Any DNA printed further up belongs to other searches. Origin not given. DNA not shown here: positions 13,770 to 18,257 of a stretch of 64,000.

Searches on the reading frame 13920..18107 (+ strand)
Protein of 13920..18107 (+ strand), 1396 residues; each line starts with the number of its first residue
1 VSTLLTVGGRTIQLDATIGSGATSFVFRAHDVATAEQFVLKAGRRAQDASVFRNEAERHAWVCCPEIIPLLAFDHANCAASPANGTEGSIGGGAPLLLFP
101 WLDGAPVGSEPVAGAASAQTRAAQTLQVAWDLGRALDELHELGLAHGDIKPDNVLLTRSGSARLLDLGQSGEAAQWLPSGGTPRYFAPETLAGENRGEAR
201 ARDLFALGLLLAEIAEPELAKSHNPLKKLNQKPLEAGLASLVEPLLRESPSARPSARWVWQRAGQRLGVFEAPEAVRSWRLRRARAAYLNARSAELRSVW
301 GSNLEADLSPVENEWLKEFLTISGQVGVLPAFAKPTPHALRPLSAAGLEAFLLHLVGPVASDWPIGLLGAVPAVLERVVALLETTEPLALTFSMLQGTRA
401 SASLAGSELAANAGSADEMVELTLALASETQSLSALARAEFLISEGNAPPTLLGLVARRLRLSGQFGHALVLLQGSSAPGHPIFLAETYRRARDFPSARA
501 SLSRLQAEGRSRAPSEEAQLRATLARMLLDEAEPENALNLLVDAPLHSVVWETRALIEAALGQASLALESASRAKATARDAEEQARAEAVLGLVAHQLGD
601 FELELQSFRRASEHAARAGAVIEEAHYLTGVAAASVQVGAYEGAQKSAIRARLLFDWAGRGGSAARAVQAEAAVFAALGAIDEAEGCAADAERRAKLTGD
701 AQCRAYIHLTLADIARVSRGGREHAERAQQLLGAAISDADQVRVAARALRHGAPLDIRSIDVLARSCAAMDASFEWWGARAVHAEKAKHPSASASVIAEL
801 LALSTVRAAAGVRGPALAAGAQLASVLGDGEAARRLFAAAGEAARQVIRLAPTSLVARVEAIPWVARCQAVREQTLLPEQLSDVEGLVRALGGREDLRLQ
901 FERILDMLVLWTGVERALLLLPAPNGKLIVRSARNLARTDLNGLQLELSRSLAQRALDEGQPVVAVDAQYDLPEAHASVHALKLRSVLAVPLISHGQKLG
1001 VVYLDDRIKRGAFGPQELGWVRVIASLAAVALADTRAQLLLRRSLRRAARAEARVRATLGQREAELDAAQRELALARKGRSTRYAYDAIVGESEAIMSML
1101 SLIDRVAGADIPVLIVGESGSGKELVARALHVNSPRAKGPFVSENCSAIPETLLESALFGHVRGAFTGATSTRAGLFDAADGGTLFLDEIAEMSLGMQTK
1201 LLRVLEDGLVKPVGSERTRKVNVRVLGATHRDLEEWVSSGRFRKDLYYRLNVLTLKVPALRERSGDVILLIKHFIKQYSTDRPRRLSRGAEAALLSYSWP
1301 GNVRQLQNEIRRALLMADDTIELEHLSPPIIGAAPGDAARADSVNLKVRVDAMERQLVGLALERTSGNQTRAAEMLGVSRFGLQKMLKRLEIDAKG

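Call 69: search_protein_families(library=pfam, proteins=[window:13920-18107:+], max_evalue=0.0001)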
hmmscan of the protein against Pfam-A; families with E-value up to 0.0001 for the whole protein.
window:13920-18107:+ (1396 aa): 8 families
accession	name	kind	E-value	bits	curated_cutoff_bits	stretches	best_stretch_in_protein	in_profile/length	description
PF00158.32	Sigma54_activat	-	1.1e-67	227.4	20.2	1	1089-1255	1-167/168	Sigma-54 interaction domain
PF14532.12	Sigma54_activ_2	-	3.1e-24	86.2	25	1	1090-1260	1-138/138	Sigma-54 interaction domain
PF25601.1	AAA_lid_14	-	1.2e-19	70.4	27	1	1261-1337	1-81/87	AAA+ ATPase lid domain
PF00069.31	Pkinase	-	1.8e-18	67.3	31.7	1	14-255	3-253/263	Protein kinase domain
PF01590.32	GAF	-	3.3e-13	50.7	22.4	1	897-1032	2-133/133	GAF domain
PF13185.12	GAF_2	-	2.3e-11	44.5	28.6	1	902-1032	9-135/136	GAF domain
PF02954.25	HTH_8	-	2.8e-08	33.8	22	1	1352-1389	4-41/42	Bacterial regulatory protein, Fis family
PF07714.23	PK_Tyr_Ser-Thr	-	3.3e-05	23.8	23.1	1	118-216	97-199/258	Protein tyrosine and serine/threonine kinase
